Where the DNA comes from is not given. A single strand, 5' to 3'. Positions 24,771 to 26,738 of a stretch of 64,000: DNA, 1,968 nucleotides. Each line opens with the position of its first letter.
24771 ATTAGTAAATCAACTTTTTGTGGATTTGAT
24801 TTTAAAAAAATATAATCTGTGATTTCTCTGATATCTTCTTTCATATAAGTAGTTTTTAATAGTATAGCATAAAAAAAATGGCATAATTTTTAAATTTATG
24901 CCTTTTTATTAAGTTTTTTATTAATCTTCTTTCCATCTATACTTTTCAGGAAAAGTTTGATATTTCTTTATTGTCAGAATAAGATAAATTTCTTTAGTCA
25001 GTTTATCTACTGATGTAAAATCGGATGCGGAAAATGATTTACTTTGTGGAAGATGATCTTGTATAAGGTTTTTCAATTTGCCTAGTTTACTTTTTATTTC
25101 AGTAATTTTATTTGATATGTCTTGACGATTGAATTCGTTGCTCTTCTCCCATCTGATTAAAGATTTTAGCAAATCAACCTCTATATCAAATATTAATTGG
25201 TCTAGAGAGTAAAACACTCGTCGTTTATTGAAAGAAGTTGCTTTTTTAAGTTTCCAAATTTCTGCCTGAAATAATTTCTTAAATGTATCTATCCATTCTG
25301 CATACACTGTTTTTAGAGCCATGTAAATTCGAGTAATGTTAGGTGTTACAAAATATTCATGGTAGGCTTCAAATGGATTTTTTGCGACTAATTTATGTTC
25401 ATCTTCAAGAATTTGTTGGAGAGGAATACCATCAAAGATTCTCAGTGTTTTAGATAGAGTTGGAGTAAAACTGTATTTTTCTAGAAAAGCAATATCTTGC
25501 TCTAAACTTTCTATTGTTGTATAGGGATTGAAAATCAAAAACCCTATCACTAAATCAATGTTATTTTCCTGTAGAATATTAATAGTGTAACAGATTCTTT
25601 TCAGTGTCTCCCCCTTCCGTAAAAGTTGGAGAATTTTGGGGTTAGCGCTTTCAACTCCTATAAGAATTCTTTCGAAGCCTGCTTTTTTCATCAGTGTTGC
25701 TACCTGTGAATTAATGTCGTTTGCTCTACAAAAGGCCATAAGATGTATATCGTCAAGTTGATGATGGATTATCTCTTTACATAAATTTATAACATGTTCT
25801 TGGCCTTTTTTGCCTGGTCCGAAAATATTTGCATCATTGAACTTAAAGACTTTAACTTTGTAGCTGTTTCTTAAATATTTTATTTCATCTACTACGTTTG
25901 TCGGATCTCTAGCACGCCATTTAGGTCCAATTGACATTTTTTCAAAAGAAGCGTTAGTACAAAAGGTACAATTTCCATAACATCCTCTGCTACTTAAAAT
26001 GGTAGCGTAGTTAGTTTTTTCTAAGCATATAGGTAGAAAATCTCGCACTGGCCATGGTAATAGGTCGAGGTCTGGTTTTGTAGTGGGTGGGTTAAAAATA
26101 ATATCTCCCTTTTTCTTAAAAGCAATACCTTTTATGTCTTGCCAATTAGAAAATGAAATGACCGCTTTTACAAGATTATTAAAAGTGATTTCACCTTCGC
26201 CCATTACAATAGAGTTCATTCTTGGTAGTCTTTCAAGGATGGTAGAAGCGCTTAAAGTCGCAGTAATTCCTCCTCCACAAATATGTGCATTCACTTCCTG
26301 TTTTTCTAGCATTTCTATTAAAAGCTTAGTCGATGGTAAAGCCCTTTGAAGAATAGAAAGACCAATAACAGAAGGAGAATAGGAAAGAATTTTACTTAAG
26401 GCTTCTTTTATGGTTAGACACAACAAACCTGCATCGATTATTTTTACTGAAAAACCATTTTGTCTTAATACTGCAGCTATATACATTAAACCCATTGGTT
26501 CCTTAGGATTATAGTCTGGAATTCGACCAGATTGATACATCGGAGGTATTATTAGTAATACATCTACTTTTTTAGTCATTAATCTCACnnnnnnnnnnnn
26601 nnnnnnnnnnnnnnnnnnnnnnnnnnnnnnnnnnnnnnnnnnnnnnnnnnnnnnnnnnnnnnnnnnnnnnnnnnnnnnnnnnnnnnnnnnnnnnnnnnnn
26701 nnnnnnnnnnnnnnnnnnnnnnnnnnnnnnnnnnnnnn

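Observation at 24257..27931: Self-contained cassette: MurA-family enolpyruvyl transferase coupled to a B12-domain radical SAM enzyme, plus DUF218 - candidate undescribed pathway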

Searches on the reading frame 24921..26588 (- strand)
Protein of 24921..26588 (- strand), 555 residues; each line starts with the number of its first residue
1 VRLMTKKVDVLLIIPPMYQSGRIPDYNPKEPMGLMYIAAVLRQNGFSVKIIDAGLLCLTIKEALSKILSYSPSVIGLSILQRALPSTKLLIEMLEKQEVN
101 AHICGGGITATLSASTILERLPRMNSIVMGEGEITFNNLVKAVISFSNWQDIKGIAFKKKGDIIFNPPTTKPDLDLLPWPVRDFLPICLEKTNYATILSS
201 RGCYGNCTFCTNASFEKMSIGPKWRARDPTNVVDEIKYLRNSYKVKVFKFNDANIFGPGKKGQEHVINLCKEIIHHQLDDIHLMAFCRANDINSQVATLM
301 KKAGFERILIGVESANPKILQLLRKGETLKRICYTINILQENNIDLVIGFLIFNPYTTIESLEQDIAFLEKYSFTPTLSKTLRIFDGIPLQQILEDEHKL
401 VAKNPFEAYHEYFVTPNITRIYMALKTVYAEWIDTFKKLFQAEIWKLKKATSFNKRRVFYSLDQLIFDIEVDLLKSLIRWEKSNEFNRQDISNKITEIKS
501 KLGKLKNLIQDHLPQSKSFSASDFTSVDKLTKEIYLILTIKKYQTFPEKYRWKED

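Call 3: search_protein_families(library=pfam, proteins=[window:24921-26588:-], max_evalue=0.01)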
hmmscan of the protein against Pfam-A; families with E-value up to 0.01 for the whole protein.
window:24921-26588:- (555 aa): 2 families
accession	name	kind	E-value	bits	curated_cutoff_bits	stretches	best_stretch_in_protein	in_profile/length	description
PF02310.24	B12-binding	-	1.4e-18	67.4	32.1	1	30-139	13-120/121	B12 binding domain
PF04055.27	Radical_SAM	-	3.9e-17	63.4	29.5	1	199-369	3-166/166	Radical SAM superfamily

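Call 4: search_protein_families(library=ncbifam, proteins=[window:24921-26588:-], max_evalue=0.01)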
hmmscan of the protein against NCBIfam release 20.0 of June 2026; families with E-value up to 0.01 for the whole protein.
window:24921-26588:- (555 aa): 26 families (the best 25 are shown)
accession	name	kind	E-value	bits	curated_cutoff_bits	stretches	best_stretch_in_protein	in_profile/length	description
TIGR02026.1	BchE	equivalog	4.3e-45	154.5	481.35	1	12-460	3-449/497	magnesium-protoporphyrin IX monomethyl ester anaerobic oxidative cyclase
TIGR04385.1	B12_rSAM_cofa1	equivalog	3.1e-33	115.6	450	1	31-372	20-364/438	B12 lower ligand biosynthesis radical SAM protein BzaD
TIGR04072.2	rSAM_ladder_B12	equivalog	1.6e-28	99.5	360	1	30-440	17-416/443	lipid biosynthesis B12-binding/radical SAM protein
NF050148.1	rSAM_ApyD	equivalog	1.1e-24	86.9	750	1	25-368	21-362/645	RiPP biosynthesis radical SAM protein ApyD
NF038361.1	rSAM_Sden_1168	equivalog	9.7e-24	83.8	575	1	102-375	172-454/560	Sden_1168 family B12-binding radical SAM P-methyltransferase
TIGR04014.1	B12_SAM_MJ_0865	equivalog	3e-23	82.3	360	1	33-370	13-334/434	methyl-coenzyme M reductase glutamine C-methyltransferase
TIGR03471.1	HpnJ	equivalog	7.3e-22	77.9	577.6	1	48-370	47-363/472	hopanoid biosynthesis associated radical SAM protein HpnJ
TIGR04013.1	B12_SAM_MJ_1487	hypoth_equivalog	1.4e-20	73.5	251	1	62-371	33-332/382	TIGR04013 family B12-binding domain/radical SAM domain-containing protein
TIGR03975.1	rSAM_ocin_1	subfamily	1.5e-20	73.3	281.85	1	60-345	117-403/606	RiPP maturation radical SAM C-methyltransferase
NF045585.1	rSAM_slr0320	equivalog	2.2e-20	72.6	775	1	99-347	137-383/511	photosystem II high light acclimation radical SAM protein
TIGR04479.1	bcpD_PhpK_rSAM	subfamily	2.8e-20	72.2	600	1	32-372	73-409/504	PhpK family radical SAM P-methyltransferase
TIGR04367.1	HpnR_B12_rSAM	equivalog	1.6e-17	63.2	650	1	29-349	20-330/490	hopanoid C-3 methylase HpnR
NF040546.1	rSAM_CUAEP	equivalog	9.5e-16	57.5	500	1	29-378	11-347/468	CUAEP/CCAEP-tail radical SAM (seleno)protein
TIGR04190.1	B12_SAM_Ta0216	equivalog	1.4e-15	56.9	500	1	31-271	37-296/554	TIGR04190 family B12-binding domain/radical SAM domain protein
NF040542.1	rSAM_RCCLKC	equivalog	2.3e-13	50.1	450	1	31-391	13-374/423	arsinothricin biosynthesis radical SAM protein ArsL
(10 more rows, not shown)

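Call 9: find_homologous_proteins(query=window:24921-26579:-, max_evalue=1e-10)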
Query window:24921-26579:- (552 aa): 631 proteins with E <= 1e-10 among 8000 candidates; the best 120 are listed.
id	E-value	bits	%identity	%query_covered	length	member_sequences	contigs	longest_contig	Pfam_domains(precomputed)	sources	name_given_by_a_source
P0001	0.0e+0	1251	100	100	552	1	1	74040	PF04055.28,PF02310.25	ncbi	-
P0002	1.4e-214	732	57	100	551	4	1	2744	PF04055.28,PF02310.25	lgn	-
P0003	8.6e-211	719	55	99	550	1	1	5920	PF04055.28,PF02310.25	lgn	-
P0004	7.4e-208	710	56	99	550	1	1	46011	PF04055.28,PF02310.25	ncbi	-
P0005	8.5e-208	709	56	99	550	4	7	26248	PF04055.28,PF02310.25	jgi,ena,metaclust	metaclust:\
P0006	1.7e-207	708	56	99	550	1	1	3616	PF04055.28,PF02310.25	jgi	-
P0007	1.8e-207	708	57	99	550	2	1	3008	PF04055.28,PF02310.25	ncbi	-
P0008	1.3e-206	705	55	99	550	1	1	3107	PF04055.28,PF02310.25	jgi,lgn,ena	-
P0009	1.7e-206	705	55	99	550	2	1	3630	PF04055.28,PF02310.25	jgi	-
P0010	2.2e-206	705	54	99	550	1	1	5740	PF04055.28,PF02310.25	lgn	-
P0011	2.8e-206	704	55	99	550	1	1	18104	PF04055.28,PF02310.25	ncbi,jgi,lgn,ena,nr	ncbi:B12-binding domain-containing radical SAM protein [Patescibacteria group bacterium]|nr:B12-bind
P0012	3.0e-206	704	56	99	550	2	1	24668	PF04055.28,PF02310.25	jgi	jgi:anaerobic magnesium-protoporphyrin IX monomethyl ester cyclase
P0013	3.5e-206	704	55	100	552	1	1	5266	PF04055.28,PF02310.25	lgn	-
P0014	5.4e-206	703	56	99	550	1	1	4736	PF04055.28,PF02310.25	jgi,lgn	jgi:radical SAM superfamily enzyme YgiQ (UPF0313 family)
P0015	7.7e-206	703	55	99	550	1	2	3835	PF04055.28,PF02310.25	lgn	-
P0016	3.6e-205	701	55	99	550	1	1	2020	PF04055.28,PF02310.25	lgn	-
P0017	7.9e-205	700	55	99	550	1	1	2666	PF04055.28,PF02310.25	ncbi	-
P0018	1.3e-204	699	55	99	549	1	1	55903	PF04055.28,PF02310.25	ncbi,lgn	-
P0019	2.4e-204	698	55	99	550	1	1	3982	PF04055.28,PF02310.25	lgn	-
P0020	3.0e-204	698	55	99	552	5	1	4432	PF04055.28,PF02310.25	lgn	-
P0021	3.2e-204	698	55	100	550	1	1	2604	PF04055.28,PF02310.25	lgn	-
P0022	4.3e-204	697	55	99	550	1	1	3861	PF04055.28,PF02310.25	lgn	-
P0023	4.8e-204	697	55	99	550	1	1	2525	PF04055.28,PF02310.25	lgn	-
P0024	5.3e-204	697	54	99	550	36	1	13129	PF04055.28,PF02310.25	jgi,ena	-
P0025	5.5e-204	697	55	99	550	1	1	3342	PF04055.28,PF02310.25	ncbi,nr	ncbi:MAG: B12-binding domain-containing radical SAM protein [Candidatus Omnitrophica bacterium]|nr:B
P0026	7.4e-204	696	55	100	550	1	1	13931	PF04055.28,PF02310.25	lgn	-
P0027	7.5e-204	696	55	99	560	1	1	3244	PF04055.28,PF02310.25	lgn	-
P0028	3.4e-203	694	55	99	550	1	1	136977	PF04055.28,PF02310.25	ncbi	ncbi:MAG: radical SAM protein [Patescibacteria group bacterium]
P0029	3.8e-203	694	54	99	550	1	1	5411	PF04055.28,PF02310.25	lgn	-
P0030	7.6e-203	693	55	99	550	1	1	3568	PF04055.28,PF02310.25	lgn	-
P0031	1.3e-202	692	54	99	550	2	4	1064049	PF04055.28,PF02310.25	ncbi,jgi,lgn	-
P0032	1.9e-202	692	54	99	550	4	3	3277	PF04055.28,PF02310.25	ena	-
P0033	2.0e-202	692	55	100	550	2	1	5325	PF04055.28,PF02310.25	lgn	-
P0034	5.2e-202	690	54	99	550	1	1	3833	PF04055.28,PF02310.25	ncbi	ncbi:MAG: radical SAM protein [Chloroflexota bacterium]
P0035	5.6e-202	690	55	99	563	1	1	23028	PF04055.28,PF02310.25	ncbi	ncbi:MAG: radical SAM protein [Patescibacteria group bacterium]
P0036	8.4e-202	690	55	99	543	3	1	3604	PF04055.28,PF02310.25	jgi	-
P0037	9.0e-202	690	54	99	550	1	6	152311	PF04055.28,PF02310.25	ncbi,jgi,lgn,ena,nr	ncbi:MAG TPA: radical SAM protein [bacterium]|nr:radical SAM protein [bacterium]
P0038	9.4e-202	689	54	99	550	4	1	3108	PF04055.28,PF02310.25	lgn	-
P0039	3.0e-201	688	53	99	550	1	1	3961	PF04055.28,PF02310.25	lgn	-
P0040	3.2e-201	688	54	99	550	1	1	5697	PF04055.28,PF02310.25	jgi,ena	-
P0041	4.8e-201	687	53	99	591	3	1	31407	PF04055.28,PF02310.25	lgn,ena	-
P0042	4.5e-200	684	55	99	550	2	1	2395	PF04055.28,PF02310.25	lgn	-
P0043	1.5e-199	682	54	99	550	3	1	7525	PF04055.28,PF02310.25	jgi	-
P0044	3.3e-199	681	53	99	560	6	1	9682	PF04055.28,PF02310.25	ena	-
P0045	6.1e-199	680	54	99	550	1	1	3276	PF04055.28,PF02310.25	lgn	-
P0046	2.4e-198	678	54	100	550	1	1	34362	PF04055.28,PF02310.25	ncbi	-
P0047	5.9e-198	677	54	99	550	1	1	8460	PF04055.28,PF02310.25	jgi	jgi:radical SAM superfamily enzyme YgiQ (UPF0313 family)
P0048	6.2e-198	677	53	99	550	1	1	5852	PF04055.28,PF02310.25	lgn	-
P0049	2.9e-197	675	54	99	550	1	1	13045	PF04055.28,PF02310.25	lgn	-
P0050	7.2e-197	673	54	100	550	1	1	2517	PF04055.28,PF02310.25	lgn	-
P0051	1.6e-196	672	54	100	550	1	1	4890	PF04055.28,PF02310.25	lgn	-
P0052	3.0e-196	671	54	99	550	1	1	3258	PF04055.28,PF02310.25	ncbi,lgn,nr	ncbi:MAG: radical SAM protein [Patescibacteria group bacterium]|nr:radical SAM protein [Patescibacte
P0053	3.7e-196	671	54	100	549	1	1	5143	PF04055.28,PF02310.25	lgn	-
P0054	3.9e-195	668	54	99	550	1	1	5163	PF04055.28,PF02310.25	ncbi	-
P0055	1.7e-194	666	54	99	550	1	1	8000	PF04055.28,PF02310.25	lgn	-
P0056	2.9e-194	665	52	99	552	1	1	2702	PF04055.28,PF02310.25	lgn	-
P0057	8.6e-194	663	57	90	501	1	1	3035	PF04055.28,PF02310.25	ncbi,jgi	jgi:radical SAM superfamily enzyme YgiQ (UPF0313 family)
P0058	2.5e-193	662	51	99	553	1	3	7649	PF04055.28,PF02310.25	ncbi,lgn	-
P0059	2.7e-193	662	54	100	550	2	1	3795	PF04055.28,PF02310.25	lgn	-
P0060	8.0e-193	660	52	98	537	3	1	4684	PF04055.28,PF02310.25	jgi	-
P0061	1.2e-191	656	52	100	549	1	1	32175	PF04055.28,PF02310.25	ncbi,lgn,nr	ncbi:MAG: radical SAM protein [Patescibacteria group bacterium]|nr:radical SAM protein [Patescibacte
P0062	1.4e-191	656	52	99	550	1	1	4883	PF04055.28,PF02310.25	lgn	-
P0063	1.1e-189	650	53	99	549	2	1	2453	PF04055.28,PF02310.25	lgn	-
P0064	3.4e-187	641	50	99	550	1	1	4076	PF04055.28,PF02310.25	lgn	-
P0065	6.8e-187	640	52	100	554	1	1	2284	PF04055.28,PF02310.25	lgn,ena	-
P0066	6.3e-181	621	59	81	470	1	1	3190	PF04055.28,PF02310.25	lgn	-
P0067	8.1e-179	614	50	97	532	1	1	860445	PF04055.28,PF02310.25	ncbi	ncbi:MAG: B12-binding domain-containing radical SAM protein [Candidatus Komeilibacteria bacterium]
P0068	2.4e-178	612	60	79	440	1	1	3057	PF04055.28,PF02310.25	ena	-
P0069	9.0e-176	604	48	99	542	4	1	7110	PF04055.28,PF02310.25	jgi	jgi:anaerobic magnesium-protoporphyrin IX monomethyl ester cyclase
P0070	1.9e-174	599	48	99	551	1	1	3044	PF04055.28,PF02310.25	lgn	-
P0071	3.3e-172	592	47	99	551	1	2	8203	PF04055.28,PF02310.25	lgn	-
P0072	8.3e-170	584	48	100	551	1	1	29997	PF04055.28,PF02310.25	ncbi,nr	ncbi:MAG: radical SAM protein [Patescibacteria group bacterium]|nr:radical SAM protein [Patescibacte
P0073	1.3e-169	583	46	100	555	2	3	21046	PF04055.28,PF02310.25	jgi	jgi:radical SAM superfamily enzyme YgiQ (UPF0313 family)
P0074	2.3e-169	583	49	100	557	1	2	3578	PF04055.28,PF02310.25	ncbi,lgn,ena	-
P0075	5.9e-169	581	47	100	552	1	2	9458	PF04055.28,PF02310.25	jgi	-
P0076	1.3e-167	577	46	100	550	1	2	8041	PF04055.28,PF02310.25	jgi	jgi:radical SAM superfamily enzyme YgiQ (UPF0313 family)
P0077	1.4e-165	570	45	100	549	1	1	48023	PF04055.28,PF02310.25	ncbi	-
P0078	1.0e-164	567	46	100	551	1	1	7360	PF04055.28,PF02310.25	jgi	jgi:radical SAM superfamily enzyme YgiQ (UPF0313 family)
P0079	1.7e-164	567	44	100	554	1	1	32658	PF04055.28,PF02310.25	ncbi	ncbi:B12-binding domain-containing radical SAM protein [Patescibacteria group bacterium]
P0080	2.2e-164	566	45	99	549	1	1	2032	PF04055.28,PF02310.25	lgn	-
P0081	1.2e-163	564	45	99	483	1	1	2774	PF04055.28,PF02310.25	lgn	-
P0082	8.8e-163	561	45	100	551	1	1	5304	PF04055.28,PF02310.25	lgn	-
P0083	3.9e-162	559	47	99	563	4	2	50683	PF04055.28,PF02310.25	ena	-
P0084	5.7e-162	558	47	99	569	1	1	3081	PF04055.28,PF02310.25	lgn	-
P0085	1.4e-161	557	46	100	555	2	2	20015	PF04055.28,PF02310.25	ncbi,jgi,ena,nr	ncbi:cobalamin-dependent protein [Patescibacteria group bacterium]|nr:cobalamin-dependent protein [P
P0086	1.7e-160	553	47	98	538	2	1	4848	PF04055.28,PF02310.25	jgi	jgi:radical SAM superfamily enzyme YgiQ (UPF0313 family)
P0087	8.3e-160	551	47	99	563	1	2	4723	PF04055.28,PF02310.25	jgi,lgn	-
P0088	1.8e-158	547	45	99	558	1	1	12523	PF04055.28,PF02310.25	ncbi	ncbi:MAG: B12-binding domain-containing radical SAM protein [Microgenomates group bacterium]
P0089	1.8e-158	547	45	99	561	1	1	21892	PF04055.28,PF02310.25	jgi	-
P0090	2.6e-158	546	46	99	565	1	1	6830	PF04055.28,PF02310.25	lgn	-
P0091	6.2e-158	545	46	99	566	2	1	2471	PF04055.28,PF02310.25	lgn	-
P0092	7.0e-158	545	45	99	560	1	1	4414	PF04055.28,PF02310.25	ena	-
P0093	2.1e-157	543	46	99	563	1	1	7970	PF04055.28,PF02310.25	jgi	jgi:anaerobic magnesium-protoporphyrin IX monomethyl ester cyclase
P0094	4.3e-157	542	45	99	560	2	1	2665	PF04055.28,PF02310.25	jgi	-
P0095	6.3e-157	542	59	70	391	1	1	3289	PF04055.28,PF02310.25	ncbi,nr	ncbi:B12-binding domain-containing radical SAM protein, partial [bacterium]|nr:B12-binding domain-co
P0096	1.1e-156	541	59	73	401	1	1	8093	PF04055.28,PF02310.25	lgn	-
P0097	1.1e-156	541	45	99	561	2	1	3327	PF04055.28,PF02310.25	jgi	-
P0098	1.3e-156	541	45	100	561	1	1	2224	PF04055.28,PF02310.25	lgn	-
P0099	5.1e-156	539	45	99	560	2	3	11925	PF04055.28,PF02310.25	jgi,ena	-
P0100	9.2e-156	538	45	99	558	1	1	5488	PF04055.28,PF02310.25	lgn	-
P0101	2.6e-155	536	45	99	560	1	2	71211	PF04055.28,PF02310.25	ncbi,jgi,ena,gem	-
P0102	2.2e-154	533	45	99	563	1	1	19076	PF04055.28,PF02310.25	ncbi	-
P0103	3.5e-154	532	45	100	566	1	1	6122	PF04055.28,PF02310.25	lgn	-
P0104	3.6e-154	532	44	99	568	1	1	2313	PF04055.28,PF02310.25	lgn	-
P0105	6.2e-154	532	45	100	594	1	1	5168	PF04055.28,PF02310.25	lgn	-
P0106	1.0e-150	521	44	99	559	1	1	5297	PF04055.28,PF02310.25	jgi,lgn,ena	-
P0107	9.6e-150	518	45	100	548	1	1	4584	PF04055.28,PF02310.25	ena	-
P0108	1.2e-145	504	44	99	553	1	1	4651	PF04055.28,PF02310.25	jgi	jgi:radical SAM superfamily enzyme YgiQ (UPF0313 family)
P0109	3.3e-143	496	44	97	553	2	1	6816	PF04055.28,PF02310.25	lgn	-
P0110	6.6e-143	495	44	99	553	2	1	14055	PF04055.28,PF02310.25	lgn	-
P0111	2.7e-142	493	58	64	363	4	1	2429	PF04055.28,PF02310.25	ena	-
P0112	2.9e-140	487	49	76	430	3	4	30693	PF04055.28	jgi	jgi:radical SAM superfamily enzyme YgiQ (UPF0313 family)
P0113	4.3e-140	486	41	99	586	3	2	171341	PF04055.28,PF02310.25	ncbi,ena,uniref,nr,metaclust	ncbi:hypothetical protein A2810_02955 [candidate division Kazan bacterium RIFCSPHIGHO2_01_FULL_49_10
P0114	8.9e-139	482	42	99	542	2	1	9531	PF04055.28,PF02310.25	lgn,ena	-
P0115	1.2e-135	471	55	69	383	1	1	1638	PF04055.28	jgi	jgi:radical SAM superfamily enzyme YgiQ (UPF0313 family)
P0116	1.1e-134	468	54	70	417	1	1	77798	PF04055.28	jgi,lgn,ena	-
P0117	2.0e-127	444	54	66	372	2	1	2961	PF04055.28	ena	-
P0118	2.9e-124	434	46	80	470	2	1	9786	PF04055.28,PF02310.25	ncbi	-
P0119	5.7e-122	426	38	93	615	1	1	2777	PF04055.28,PF02310.25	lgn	-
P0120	2.6e-120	421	38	99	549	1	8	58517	PF04055.28,PF02310.25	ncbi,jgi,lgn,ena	-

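Call 10: find_related_loci(query=window:24921-26579:-, collection=genome_contigs, flank=8000)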
Query window:24921-26579:- (552 aa) in genome_contigs; peptide patterns used: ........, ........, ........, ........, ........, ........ (x = any residue, [..] = any of these).
48 stretches matched a pattern; 22 encode a relative of the query (tblastn E <= 1e-3); 22 distinct loci.
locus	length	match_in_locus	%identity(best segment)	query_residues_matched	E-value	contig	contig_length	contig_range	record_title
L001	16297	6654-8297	55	4-552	0e+0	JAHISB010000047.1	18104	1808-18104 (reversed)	MAG: Patescibacteria group bacterium isolate MM_PC_MetaG.mb.153 MM_PC_MetaG.mb.153_k141_1560200, whole genome shotgun se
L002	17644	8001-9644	55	4-552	0e+0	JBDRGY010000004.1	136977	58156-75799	MAG: Patescibacteria group bacterium isolate MEGAHIT-group-1.473 k141_12497182, whole genome shotgun sequence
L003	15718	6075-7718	55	4-552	0e+0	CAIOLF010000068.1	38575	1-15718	MAG: Candidatus Buchananbacteria bacterium isolate AlinenSediments_bin-3511 genome assembly, contig: bin-3511:68/72, who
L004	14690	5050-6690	55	5-552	0e+0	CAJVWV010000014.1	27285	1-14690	TPA_asm: uncultured bacterium isolate DRR093004_bin.4_MetaBAT_v2.12.1_MAG genome assembly, contig: NODE_1052_length_2728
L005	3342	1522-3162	55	5-552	0e+0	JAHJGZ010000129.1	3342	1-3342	MAG: Candidatus Omnitrophota bacterium isolate Modern_marine_glass_biofilm.mb.92 Modern_marine_glas.mb.92_k141_701421, w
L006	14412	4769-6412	54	4-552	0e+0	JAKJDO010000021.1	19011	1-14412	MAG: Patescibacteria group bacterium isolate UR.bin108 UR_contig_7300, whole genome shotgun sequence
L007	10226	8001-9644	53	4-552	0e+0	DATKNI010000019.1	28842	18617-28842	MAG TPA_asm: Candidatus Paceibacterota bacterium isolate SMAG_U14733 k141_162618, whole genome shotgun sequence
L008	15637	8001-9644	55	4-552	0e+0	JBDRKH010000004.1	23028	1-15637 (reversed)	MAG: Patescibacteria group bacterium isolate MEGAHIT-group-1.699 k141_8892289, whole genome shotgun sequence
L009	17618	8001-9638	55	5-552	0e+0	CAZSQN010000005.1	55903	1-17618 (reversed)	MAG TPA_asm: uncultured Gammaproteobacteria bacterium isolate binchicken_co125_790 genome assembly, contig: NODE_1154_le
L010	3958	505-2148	51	4-552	0e+0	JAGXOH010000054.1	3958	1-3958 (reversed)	Candidatus Falkowbacteria bacterium LH_S3 NODE_54_length_3958_cov_12.602249, whole genome shotgun sequence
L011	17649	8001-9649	55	1-552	0e+0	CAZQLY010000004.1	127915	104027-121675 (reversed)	MAG TPA_asm: uncultured Gammaproteobacteria bacterium isolate SRP141376_co4_153 genome assembly, contig: NODE_160_length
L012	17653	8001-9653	48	1-552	0e+0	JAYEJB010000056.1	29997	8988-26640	MAG: Patescibacteria group bacterium isolate MAG175 MAG175_56, whole genome shotgun sequence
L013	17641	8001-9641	47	1-552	2e-177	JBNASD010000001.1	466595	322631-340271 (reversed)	MAG: Microgenomates group bacterium isolate Kamch4336-1-MF-07 bin3.fa-1, whole genome shotgun sequence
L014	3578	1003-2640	49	3-552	0e+0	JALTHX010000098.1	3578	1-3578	MAG: Caldisericaceae bacterium isolate S016_metabat2_scaf2bin.137 S016_NODE_26068_length_3578_cov_4.472037, whole genome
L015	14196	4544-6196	46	2-552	2e-173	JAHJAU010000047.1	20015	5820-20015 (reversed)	MAG: Patescibacteria group bacterium isolate Modern_marine.mb.227 Modern_marine.mb.227_k141_1272961, whole genome shotgu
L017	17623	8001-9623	45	4-549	3e-163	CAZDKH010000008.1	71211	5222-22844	MAG TPA_asm: uncultured Gammaproteobacteria bacterium isolate SRP231805_co4_168 genome assembly, contig: k141_73962, who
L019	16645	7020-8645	44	6-552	2e-150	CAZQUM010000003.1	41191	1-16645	MAG TPA_asm: uncultured Gammaproteobacteria bacterium isolate SRP294416_co3_917 genome assembly, contig: NODE_965_length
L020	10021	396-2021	47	6-552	6e-171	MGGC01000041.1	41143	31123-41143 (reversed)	MAG: Candidatus Woesebacteria bacterium RIFCSPHIGHO2_01_FULL_38_10 rifcsphigho2_01_scaffold_8524, whole genome shotgun s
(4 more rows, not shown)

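Call 13: find_encoding_contigs(protein=P0031, flank=10000, max_places=3)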
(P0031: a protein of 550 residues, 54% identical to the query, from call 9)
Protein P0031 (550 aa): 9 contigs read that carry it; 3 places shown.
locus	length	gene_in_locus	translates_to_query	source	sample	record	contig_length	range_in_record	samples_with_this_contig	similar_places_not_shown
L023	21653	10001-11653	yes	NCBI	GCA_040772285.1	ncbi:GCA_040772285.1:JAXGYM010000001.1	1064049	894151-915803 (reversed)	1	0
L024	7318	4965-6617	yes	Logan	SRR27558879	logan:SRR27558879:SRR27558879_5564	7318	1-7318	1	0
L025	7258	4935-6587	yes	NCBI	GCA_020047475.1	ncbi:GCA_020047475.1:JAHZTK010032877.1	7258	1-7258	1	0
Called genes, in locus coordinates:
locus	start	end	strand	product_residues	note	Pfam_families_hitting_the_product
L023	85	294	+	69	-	PF13560:HTH_31, PF12844:HTH_19, PF13443:HTH_26 (weak), PF01381:HTH_3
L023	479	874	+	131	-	PF14760:Rnk_N (weak), PF01272:GreA_GreB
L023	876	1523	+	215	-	PF07690:MFS_1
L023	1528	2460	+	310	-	PF01699:Na_Ca_ex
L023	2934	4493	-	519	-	PF00239:Resolvase, PF07508:Recombinase, PF13408:Zn_ribbon_recom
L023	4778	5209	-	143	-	-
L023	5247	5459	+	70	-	PF13443:HTH_26, PF13560:HTH_31, PF12844:HTH_19, PF01381:HTH_3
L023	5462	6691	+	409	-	PF01555:N6_N4_Mtase (weak), PF01170:UPF0020 (weak)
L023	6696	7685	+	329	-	PF04556:DpnII (weak)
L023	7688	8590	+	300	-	PF02086:MethyltransfD12 (faint), PF01555:N6_N4_Mtase, PF02475:TRM5-TYW2_MTfase (faint)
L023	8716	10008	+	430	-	PF00275:EPSP_synthase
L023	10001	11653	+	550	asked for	PF02310:B12-binding, PF04055:Radical_SAM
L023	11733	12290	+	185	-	PF02698:DUF218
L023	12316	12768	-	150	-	-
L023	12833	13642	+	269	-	PF01734:Patatin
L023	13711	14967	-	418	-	PF19425:Csd3_N2 (weak), PF01551:Peptidase_M23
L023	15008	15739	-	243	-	PF18912:DZR_2, PF00156:Pribosyltran (weak)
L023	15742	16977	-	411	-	PF26550:Tricorn_2nd (faint)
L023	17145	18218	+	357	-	PF01869:BcrAD_BadFG (faint), PF11104:PilM_2, PF06723:MreB_Mbl (faint), PF14450:FtsA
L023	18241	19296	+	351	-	-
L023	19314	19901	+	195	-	-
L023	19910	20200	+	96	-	-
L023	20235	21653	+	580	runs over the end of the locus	PF05157:MshEN (weak), PF00437:T2SSE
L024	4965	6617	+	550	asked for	PF02310:B12-binding, PF04055:Radical_SAM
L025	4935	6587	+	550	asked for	PF02310:B12-binding, PF04055:Radical_SAM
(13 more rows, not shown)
